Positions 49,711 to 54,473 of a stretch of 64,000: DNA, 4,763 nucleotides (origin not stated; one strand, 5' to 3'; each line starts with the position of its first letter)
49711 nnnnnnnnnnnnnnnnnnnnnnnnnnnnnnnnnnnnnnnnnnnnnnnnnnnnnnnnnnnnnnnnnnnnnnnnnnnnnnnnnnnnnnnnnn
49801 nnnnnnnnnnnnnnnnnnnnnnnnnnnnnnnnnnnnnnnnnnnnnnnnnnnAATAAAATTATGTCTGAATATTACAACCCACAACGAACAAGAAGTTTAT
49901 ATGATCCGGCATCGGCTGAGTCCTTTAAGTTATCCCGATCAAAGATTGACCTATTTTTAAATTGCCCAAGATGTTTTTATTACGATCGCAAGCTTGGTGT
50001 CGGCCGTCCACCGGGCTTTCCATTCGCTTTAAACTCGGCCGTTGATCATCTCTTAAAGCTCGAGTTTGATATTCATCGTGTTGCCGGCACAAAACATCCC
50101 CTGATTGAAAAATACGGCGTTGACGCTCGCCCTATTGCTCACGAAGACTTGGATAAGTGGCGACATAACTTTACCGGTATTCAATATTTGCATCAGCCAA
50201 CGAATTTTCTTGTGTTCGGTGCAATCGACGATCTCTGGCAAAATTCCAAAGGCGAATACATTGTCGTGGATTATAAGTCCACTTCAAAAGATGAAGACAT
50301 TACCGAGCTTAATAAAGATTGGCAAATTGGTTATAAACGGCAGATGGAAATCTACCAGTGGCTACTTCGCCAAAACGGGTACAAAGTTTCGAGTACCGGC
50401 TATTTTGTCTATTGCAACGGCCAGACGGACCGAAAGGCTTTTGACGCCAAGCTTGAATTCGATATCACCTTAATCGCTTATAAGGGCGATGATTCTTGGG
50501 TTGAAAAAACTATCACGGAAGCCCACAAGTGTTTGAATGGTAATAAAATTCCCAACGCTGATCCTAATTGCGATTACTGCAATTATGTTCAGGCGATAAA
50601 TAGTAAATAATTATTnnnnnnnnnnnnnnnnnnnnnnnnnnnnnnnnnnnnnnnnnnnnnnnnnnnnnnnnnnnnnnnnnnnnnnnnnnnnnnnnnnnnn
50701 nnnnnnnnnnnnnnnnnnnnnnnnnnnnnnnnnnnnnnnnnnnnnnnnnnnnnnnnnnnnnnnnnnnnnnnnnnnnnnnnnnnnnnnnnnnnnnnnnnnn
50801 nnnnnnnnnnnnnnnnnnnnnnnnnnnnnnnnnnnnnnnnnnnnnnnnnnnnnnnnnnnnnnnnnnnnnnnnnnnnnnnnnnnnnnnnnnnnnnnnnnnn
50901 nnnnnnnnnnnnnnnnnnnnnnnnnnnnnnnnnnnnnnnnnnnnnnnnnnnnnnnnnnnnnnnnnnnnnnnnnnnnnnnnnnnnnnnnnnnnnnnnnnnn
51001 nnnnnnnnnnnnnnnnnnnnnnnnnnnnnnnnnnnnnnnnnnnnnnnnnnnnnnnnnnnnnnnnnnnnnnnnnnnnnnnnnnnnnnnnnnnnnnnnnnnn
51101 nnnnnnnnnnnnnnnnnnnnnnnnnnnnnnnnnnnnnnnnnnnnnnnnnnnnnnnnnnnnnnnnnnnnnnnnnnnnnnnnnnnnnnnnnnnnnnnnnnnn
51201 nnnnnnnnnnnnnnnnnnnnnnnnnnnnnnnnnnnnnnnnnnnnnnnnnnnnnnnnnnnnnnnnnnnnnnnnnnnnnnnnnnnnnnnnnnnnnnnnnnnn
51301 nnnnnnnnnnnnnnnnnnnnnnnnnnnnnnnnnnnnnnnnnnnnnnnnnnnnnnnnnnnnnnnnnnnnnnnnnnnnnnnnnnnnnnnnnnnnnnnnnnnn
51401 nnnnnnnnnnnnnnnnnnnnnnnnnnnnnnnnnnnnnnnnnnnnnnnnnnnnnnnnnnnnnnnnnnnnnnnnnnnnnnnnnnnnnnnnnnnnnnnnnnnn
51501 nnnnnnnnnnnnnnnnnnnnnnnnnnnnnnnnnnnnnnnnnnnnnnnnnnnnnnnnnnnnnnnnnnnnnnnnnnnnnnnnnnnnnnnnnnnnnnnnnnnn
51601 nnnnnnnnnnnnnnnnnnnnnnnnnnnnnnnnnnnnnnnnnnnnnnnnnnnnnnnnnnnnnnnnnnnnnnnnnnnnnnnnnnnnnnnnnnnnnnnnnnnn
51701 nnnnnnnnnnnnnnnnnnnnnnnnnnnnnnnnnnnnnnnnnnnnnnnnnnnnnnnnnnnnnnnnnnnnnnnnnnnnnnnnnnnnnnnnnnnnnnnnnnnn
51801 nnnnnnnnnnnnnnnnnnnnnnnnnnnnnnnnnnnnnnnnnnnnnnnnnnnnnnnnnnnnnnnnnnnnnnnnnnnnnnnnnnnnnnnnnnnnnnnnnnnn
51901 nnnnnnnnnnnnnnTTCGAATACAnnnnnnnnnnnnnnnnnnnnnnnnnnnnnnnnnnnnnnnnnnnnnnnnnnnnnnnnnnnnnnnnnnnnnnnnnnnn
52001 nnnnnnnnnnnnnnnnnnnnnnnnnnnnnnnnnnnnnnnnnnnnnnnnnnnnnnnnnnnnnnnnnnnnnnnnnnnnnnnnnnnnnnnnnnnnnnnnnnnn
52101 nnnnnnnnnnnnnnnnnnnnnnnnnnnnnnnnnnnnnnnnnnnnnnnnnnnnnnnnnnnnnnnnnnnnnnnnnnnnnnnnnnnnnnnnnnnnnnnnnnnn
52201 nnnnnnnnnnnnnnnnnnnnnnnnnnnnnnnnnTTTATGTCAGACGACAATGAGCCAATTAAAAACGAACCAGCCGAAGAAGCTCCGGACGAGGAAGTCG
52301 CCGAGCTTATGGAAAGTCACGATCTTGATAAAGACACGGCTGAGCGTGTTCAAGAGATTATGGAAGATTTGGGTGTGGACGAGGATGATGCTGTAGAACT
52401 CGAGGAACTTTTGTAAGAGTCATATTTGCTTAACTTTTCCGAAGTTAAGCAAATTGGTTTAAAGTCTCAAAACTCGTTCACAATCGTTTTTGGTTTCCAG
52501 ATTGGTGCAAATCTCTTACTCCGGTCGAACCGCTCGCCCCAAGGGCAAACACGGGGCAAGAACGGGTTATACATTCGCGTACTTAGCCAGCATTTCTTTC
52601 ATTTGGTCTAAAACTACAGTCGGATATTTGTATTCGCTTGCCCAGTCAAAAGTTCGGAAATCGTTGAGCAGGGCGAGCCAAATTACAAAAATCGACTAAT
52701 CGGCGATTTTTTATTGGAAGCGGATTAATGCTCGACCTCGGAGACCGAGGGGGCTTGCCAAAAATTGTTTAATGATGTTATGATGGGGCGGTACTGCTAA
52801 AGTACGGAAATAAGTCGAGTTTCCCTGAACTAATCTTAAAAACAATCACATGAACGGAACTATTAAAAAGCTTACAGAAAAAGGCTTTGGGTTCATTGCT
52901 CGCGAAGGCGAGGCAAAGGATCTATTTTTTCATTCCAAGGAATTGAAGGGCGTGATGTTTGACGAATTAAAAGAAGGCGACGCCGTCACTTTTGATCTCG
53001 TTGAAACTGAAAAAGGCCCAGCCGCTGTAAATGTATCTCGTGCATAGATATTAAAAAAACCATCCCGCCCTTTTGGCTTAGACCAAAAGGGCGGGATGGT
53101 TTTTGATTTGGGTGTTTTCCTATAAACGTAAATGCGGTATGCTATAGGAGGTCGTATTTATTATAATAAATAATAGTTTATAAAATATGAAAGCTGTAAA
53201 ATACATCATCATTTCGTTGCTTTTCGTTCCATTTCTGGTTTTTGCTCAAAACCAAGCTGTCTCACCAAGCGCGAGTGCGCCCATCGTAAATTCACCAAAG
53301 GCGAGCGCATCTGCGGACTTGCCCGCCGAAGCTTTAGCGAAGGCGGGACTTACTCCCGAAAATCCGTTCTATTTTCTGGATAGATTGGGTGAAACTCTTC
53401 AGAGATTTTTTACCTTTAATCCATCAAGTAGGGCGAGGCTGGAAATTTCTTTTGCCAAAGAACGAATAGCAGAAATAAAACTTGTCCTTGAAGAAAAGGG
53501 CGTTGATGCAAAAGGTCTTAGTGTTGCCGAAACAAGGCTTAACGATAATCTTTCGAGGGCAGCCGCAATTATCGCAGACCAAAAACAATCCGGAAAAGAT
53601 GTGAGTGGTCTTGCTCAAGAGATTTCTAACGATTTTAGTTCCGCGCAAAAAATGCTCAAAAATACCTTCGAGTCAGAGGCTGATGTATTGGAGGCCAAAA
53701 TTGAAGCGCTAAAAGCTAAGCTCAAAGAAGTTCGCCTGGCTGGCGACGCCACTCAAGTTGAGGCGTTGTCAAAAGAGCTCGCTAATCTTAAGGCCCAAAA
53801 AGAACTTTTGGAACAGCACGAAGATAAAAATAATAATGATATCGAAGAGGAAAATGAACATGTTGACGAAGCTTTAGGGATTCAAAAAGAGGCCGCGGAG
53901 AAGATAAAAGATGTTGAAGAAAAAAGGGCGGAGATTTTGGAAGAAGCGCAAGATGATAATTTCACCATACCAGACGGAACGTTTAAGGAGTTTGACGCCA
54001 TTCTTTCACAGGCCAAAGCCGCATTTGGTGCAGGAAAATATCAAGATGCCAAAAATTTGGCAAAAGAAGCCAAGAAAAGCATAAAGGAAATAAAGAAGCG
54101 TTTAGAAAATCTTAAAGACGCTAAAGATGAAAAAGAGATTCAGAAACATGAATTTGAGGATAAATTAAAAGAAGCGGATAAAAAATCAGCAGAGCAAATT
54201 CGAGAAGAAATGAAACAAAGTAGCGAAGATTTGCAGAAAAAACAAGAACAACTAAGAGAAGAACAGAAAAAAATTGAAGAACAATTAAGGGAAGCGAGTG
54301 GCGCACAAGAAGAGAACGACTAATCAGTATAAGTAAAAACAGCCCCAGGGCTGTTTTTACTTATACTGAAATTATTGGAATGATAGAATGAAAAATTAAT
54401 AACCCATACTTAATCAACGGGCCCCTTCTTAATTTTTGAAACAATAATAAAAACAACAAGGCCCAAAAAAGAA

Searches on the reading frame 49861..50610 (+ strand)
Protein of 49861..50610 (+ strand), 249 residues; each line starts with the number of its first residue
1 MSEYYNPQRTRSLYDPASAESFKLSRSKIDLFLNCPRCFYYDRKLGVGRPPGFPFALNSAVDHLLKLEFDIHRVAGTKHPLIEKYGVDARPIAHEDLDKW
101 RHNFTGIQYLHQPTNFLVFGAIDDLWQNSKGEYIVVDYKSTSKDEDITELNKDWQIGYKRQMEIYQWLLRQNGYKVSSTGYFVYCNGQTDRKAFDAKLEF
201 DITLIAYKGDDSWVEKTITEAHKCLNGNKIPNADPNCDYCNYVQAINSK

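Call 21: search_protein_families(library=pfam, proteins=[window:49861-50610:+], max_evalue=0.001)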
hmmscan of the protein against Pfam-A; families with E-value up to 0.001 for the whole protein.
window:49861-50610:+ (249 aa): 3 families
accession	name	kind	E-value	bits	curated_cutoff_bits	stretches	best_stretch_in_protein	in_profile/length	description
PF12705.13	PDDEXK_1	-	1.6e-15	58.2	22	1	90-243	111-243/247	PD-(D/E)XK nuclease superfamily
PF01930.23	Cas_Cas4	-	0.00059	20.4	22.7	1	124-243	57-155/160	Domain of unknown function DUF83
PF12684.13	DUF3799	-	0.00092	19.5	26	0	133-241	121-231/233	PDDEXK-like domain of unknown function (DUF3799)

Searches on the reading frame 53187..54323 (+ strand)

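Call 21: search_protein_families(library=pfam, proteins=[window:53187-54323:+], max_evalue=0.001)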
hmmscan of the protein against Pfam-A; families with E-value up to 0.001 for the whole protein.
window:53187-54323:+ (378 aa): 1 family
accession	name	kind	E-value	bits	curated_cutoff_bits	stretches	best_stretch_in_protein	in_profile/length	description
PF18915.5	DUF5667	-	6.4e-11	43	27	1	54-147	1-97/99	Domain of unknown function (DUF5667)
